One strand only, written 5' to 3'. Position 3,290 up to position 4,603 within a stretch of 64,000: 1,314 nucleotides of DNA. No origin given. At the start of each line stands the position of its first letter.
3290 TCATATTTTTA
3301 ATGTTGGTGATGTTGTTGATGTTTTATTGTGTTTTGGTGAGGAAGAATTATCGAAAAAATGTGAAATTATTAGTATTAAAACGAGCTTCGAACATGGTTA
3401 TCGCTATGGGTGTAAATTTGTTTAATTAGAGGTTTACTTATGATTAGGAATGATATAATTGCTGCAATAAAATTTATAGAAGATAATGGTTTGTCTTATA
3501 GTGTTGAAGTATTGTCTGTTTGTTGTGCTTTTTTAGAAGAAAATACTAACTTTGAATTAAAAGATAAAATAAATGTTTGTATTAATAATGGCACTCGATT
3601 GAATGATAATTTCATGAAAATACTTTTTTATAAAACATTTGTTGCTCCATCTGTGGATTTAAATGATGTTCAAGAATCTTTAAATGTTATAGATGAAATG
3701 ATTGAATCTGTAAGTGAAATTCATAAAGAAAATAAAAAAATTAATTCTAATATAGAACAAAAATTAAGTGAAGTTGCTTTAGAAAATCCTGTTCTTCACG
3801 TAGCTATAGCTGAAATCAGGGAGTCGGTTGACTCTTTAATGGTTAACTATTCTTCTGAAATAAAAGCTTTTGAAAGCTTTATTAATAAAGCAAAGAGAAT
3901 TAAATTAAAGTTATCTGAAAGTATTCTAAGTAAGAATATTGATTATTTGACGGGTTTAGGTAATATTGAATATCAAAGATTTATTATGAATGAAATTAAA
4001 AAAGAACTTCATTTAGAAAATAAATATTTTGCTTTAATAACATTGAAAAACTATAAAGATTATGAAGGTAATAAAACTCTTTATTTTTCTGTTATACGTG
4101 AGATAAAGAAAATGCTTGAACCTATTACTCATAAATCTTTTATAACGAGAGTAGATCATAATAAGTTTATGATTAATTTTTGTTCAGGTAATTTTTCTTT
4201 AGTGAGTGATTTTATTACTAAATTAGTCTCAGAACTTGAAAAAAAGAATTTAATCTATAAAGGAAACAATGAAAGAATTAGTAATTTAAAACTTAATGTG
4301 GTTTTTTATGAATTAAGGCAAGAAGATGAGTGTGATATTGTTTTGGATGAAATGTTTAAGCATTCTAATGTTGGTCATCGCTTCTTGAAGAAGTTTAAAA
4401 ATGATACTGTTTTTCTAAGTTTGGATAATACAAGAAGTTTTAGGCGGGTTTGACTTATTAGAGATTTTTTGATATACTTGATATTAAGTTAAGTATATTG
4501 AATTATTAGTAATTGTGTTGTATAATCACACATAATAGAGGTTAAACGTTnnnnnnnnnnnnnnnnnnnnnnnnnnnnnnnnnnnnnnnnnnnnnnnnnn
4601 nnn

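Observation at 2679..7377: Contiguous c-di-GMP signalling module on a phage-like genome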

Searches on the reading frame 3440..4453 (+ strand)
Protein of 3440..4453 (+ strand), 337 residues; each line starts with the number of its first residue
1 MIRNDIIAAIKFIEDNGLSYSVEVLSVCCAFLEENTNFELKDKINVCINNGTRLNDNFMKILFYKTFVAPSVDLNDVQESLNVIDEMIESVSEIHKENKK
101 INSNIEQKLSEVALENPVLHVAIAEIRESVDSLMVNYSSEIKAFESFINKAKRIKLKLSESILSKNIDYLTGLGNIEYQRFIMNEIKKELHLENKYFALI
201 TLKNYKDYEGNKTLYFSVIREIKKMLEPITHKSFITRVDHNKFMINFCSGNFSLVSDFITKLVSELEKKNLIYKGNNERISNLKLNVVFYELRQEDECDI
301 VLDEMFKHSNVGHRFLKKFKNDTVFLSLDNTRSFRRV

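Call 3: search_protein_families(library=pfam, proteins=[window:3440-4453:+], max_evalue=0.1)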
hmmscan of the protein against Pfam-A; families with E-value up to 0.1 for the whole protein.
window:3440-4453:+ (337 aa): 3 families
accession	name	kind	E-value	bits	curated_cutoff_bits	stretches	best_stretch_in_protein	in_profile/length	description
PF22134.1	DM_Arn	-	0.0095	16.7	26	1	180-228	22-65/79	DNA Mimic Protein Arn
PF05192.23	MutS_III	-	0.015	16.1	34.1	1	65-229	39-155/194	MutS domain III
PF08706.16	D5_N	-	0.033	14.9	22.4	0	181-252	39-103/145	D5 N terminal like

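Call 4: search_protein_families(library=ncbifam, proteins=[window:3440-4453:+], max_evalue=0.1)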
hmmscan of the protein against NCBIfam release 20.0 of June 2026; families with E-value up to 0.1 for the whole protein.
window:3440-4453:+ (337 aa): 0 families

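Call 9: search_protein_families(library=phrogs, proteins=[window:3440-4453:+], max_evalue=0.001)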
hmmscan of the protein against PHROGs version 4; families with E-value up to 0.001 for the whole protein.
window:3440-4453:+ (337 aa): 0 families

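Call 20: find_homologous_proteins(query=window:3440-4453:+, max_evalue=0.001)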
Query window:3440-4453:+ (337 aa): 2 proteins with E <= 0.001 among 3112 candidates.
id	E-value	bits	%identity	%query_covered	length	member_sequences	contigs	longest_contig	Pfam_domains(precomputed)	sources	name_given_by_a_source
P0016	1.1e-203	693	98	100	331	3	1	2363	-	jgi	jgi:hypothetical protein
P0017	7.0e-185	632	88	100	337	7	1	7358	-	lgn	-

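Call 23: find_encoding_contigs(protein=P0017, flank=10000, max_places=4)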
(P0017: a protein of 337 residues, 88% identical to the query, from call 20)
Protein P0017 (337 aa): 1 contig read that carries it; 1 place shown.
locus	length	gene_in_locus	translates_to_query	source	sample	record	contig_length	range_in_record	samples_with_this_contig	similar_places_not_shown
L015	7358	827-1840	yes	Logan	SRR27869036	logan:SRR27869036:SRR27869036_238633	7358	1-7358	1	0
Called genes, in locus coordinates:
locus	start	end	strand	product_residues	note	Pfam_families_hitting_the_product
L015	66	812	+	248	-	PF00149:Metallophos, PF12850:Metallophos_2 (faint)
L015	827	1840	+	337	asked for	-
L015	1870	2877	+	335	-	-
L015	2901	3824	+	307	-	PF08668:HDOD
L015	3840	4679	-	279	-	PF00990:GGDEF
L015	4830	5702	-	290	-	PF05569:Peptidase_M56 (weak), PF01435:Peptidase_M48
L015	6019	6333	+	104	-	-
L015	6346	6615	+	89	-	-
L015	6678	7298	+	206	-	-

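Call 30: search_solved_structures(query=A1, max_evalue=10, show_alignments=2)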
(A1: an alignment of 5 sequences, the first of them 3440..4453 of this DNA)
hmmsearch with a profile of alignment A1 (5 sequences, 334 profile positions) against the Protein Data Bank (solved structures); distinct sequences matched with E-value up to 10: 2.
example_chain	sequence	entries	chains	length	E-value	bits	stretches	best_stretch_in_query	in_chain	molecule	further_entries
6iwb_A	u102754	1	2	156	2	10.9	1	63-116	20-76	Apolipoprotein E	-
6tik_C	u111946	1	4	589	4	9.9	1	75-161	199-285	Capsid protein,Putative adhesin/invasin,Capsid protein,Factor H-binding protein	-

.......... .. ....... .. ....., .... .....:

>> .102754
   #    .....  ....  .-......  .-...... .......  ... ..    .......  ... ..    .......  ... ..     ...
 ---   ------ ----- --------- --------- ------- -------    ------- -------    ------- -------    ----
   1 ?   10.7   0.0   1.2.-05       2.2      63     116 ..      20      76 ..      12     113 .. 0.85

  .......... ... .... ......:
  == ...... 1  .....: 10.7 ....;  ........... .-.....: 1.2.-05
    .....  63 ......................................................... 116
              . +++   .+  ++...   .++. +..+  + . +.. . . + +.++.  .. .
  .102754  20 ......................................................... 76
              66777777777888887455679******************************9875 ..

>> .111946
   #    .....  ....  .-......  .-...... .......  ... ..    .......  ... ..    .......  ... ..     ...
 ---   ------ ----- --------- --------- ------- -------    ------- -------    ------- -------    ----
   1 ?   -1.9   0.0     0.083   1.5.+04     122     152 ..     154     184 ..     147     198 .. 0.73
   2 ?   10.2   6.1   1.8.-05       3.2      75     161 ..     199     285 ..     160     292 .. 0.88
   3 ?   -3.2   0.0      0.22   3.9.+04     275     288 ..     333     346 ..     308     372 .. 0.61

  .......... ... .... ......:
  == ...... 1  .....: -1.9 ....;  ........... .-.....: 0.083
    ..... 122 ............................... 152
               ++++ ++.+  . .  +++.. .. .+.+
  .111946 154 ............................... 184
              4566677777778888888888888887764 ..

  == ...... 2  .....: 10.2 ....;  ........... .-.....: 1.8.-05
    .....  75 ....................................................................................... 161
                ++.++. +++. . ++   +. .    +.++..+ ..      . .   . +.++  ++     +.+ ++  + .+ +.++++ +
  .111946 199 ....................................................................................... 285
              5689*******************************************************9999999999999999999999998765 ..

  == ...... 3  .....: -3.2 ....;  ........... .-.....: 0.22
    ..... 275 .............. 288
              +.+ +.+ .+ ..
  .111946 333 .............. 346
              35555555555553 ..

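Call 36: predict_structure(protein=window:3440-4453:+)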
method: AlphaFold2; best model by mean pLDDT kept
length: 337 residues; sequences in the alignment: 1
mean_pLDDT: 45.1   pTM: 0.34
mean pLDDT of the five models: 45.1, 43.3, 42.8, 34.4, 34.0
residues with pLDDT >= 90: 0; 70-90: 17; 50-70: 103; < 50: 217
segments of 3 or more residues with pLDDT < 50: 1-88, 90-92, 132-194, 208-210, 236-239, 275-279, 294-337
pLDDT, mean of each block of 10 residues (from residue 1): 34 36 33 35 36 31 30 41 46 53 65 60 55 43 42 40 30 33 37 53 51 62 64 50 57 68 75 52 58 43 37 27 26 24
secondary structure, 60 per line:
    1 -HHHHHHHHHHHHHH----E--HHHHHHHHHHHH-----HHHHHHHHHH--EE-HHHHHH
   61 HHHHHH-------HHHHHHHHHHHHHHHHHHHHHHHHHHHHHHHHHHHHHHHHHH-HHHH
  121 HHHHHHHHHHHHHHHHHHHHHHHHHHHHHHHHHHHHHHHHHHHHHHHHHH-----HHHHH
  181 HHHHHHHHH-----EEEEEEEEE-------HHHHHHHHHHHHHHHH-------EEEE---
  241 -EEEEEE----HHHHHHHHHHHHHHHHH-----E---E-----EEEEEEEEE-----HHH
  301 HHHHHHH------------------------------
elements in order: H2-15 H23-34 H40-49 H55-66 H74-115 H117-170 H176-189 E195-203 H211-226 E234-237 E242-247 H252-268 E284-292 H298-307

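Call 46: search_protein_representatives(protein=window:3440-4453:+)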
Query: 337 residues. Proteins with E-value up to 0.001 (for the whole library): 3; up to 1e-10: 3; up to 1e-30: 2. The best 3 are listed.
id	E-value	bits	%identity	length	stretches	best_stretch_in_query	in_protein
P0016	3.5e-204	693.3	100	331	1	1-328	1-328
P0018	1.3e-34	136.4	33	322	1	3-316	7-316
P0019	1.9e-19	86.6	28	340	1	9-323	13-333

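Call 49: search_protein_families(library=pfam, alignment_id=A3, max_evalue=10)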
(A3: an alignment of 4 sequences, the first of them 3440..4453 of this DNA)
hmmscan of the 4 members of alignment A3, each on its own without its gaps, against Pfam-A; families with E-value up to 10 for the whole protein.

A. member 1, window:3440-4453:+ (337 aa): 5 families
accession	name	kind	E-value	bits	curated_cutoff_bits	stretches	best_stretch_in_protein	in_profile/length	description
PF22134.1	DM_Arn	-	0.0095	16.7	26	1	180-228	22-65/79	DNA Mimic Protein Arn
PF05192.23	MutS_III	-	0.015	16.1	34.1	1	65-229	39-155/194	MutS domain III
PF08706.16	D5_N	-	0.033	14.9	22.4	1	181-252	39-103/145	D5 N terminal like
PF08965.17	Aca2_YdiL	-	0.21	12.2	23.8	1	96-164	38-107/118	Aca2/YdiL-like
PF00615.24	RGS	-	0.65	10.8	23.9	1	178-235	54-109/117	Regulator of G protein signaling domain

B. families by the number of members that match (of 4 scanned): 8 families
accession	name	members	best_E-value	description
PF04533.18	Herpes_U44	1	0.0038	Herpes virus U44 protein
PF22134.1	DM_Arn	1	0.0095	DNA Mimic Protein Arn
PF05192.23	MutS_III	1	0.015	MutS domain III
PF08706.16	D5_N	1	0.033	D5 N terminal like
PF10546.14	P63C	1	0.054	P63C domain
PF06608.16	CFAP68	1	0.12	Cilia- and flagella-associated protein 68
PF08965.17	Aca2_YdiL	1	0.21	Aca2/YdiL-like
PF00615.24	RGS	1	0.65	Regulator of G protein signaling domain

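Call 56: predict_structure(alignment_id=A3)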
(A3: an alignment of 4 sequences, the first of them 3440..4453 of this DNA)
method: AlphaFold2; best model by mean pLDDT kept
length: 337 residues; sequences in the alignment: 4
mean_pLDDT: 66.5   pTM: 0.47
mean pLDDT of the five models: 66.5, 60.2, 56.9, 53.8, 49.8
residues with pLDDT >= 90: 1; 70-90: 142; 50-70: 153; < 50: 41
segments of 3 or more residues with pLDDT < 50: 69-73, 164-173, 313-337
pLDDT, mean of each block of 10 residues (from residue 1): 72 88 81 70 81 83 63 52 66 69 71 67 67 58 67 61 49 62 73 74 72 64 63 67 75 72 69 59 73 79 80 44 34 25
secondary structure, 60 per line:
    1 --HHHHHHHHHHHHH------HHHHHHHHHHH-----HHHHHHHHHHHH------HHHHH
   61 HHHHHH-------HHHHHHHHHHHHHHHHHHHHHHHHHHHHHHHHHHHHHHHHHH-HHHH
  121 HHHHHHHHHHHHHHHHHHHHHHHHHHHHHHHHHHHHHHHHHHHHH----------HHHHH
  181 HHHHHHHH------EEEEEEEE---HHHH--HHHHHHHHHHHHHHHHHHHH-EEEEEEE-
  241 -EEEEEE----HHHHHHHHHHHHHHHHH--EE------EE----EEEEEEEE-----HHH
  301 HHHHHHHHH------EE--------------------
elements in order: H3-15 H22-32 H38-49 H56-66 H74-115 H117-165 H176-188 E195-202 H206-209 H212-231 E233-239 E242-247 H252-268 E285-292 H298-309

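Call 70: search_protein_families(library=padloc, proteins=[window:3440-4453:+], max_evalue=0.01)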
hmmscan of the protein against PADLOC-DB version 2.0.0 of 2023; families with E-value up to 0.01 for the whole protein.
window:3440-4453:+ (337 aa): 0 families

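Call 81: find_encoding_contigs(protein=P0019, flank=10000, max_places=4)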
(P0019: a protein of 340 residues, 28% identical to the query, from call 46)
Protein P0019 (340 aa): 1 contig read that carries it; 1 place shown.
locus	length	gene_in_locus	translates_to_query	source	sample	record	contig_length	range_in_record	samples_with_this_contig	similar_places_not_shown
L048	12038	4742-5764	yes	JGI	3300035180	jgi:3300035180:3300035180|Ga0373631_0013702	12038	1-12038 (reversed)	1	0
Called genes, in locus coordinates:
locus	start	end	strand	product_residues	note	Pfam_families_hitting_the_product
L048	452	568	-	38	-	-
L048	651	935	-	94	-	-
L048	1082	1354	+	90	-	-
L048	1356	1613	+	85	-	-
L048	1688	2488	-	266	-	-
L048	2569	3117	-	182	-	-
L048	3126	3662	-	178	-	-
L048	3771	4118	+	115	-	-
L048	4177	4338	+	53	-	-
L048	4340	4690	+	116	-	-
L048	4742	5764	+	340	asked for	-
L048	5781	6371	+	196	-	-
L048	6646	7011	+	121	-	-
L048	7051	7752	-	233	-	-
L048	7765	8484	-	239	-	-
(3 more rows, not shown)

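Call 87: search_protein_families(library=pfam, proteins=[L015:66-812:+, L015:2901-3824:+], max_evalue=0.01)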
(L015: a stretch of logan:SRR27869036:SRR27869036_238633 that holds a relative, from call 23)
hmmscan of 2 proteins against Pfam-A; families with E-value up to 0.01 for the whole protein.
L015:66-812:+ (248 aa): 3 families
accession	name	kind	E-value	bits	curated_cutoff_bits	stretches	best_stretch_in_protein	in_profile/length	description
PF00149.33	Metallophos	-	7.1e-09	36.8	21.5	1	4-155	3-137/191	Calcineurin-like phosphoesterase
PF12850.12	Metallophos_2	-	1.2e-05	25.8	27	1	4-141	3-124/154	Calcineurin-like phosphoesterase superfamily domain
PF07238.19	PilZ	-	0.00011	22.9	22.5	1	168-247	5-85/102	PilZ domain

L015:2901-3824:+ (307 aa): 1 family
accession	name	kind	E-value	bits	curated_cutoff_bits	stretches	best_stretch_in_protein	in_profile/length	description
PF08668.18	HDOD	-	3.5e-10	40.1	22.9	1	48-224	2-185/196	HDOD domain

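Call 92: fold_search(model_id=the predicted structure, library=viral)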
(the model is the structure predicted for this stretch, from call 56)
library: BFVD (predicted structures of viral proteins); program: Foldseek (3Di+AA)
matches with E <= 10: 219; with E <= 0.001: 2
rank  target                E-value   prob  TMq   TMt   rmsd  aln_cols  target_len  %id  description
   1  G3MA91                1.9e-05  1.00  0.39  0.50  15.6       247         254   14  Gp350 [Bacillus phage G]
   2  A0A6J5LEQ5            2.0e-05  1.00  0.39  0.37   9.8       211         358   16  Diguanylate cyclase AdrA [uncultured Caudovirales phage]
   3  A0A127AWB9            1.3e-03  1.00  0.33  0.57   9.8       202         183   13  Diguanylate cyclase [Bacillus phage SP-15]
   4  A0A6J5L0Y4            2.1e-03  1.00  0.32  0.28  14.8       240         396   13  GGDEF domain [uncultured Caudovirales phage]
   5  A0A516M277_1          1.6e-02  0.99  0.26  0.08  12.6       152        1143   10  (no name in the UniProt tables at hand)
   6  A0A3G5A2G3            6.5e-02  0.82  0.21  0.18   9.0       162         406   10  Response regulator [Harvfovirus sp.]
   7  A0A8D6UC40            1.1e-01  0.63  0.17  0.06   9.4       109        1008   16  A-family DNA polymerase [Enterococcus phage Porthos]
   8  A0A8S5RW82            1.1e-01  0.28  0.16  0.27  17.0       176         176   15  Uncharacterized protein [Siphoviridae sp. ctHip2]
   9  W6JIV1                1.2e-01  0.47  0.22  0.26  19.9       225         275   14  Reverse transcriptase [Alphaentomopoxvirus acuprea]
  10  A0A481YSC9            1.3e-01  0.54  0.16  0.33   7.5       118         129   14  Uncharacterized protein [Marseillevirus LCMAC101]
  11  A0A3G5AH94            1.4e-01  0.75  0.19  0.50   6.0       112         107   12  Uncharacterized protein [Sylvanvirus sp.]
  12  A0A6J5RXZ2            1.9e-01  0.23  0.19  0.18  18.0       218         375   15  Transglycosylase SLT domain 1 [uncultured Caudovirales phage]
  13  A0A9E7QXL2            1.9e-01  0.16  0.16  0.22  14.0       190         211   10  ORF7 [Siadenovirus sp.]
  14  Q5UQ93                2.1e-01  0.51  0.18  0.31   5.4       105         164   13  Uncharacterized protein L529 [Acanthamoeba polyphaga mimivirus]
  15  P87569                2.2e-01  0.84  0.23  0.51   5.0       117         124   12  E4 ORF4 [Canine adenovirus serotype 2 (strain Toronto A 26-61)]
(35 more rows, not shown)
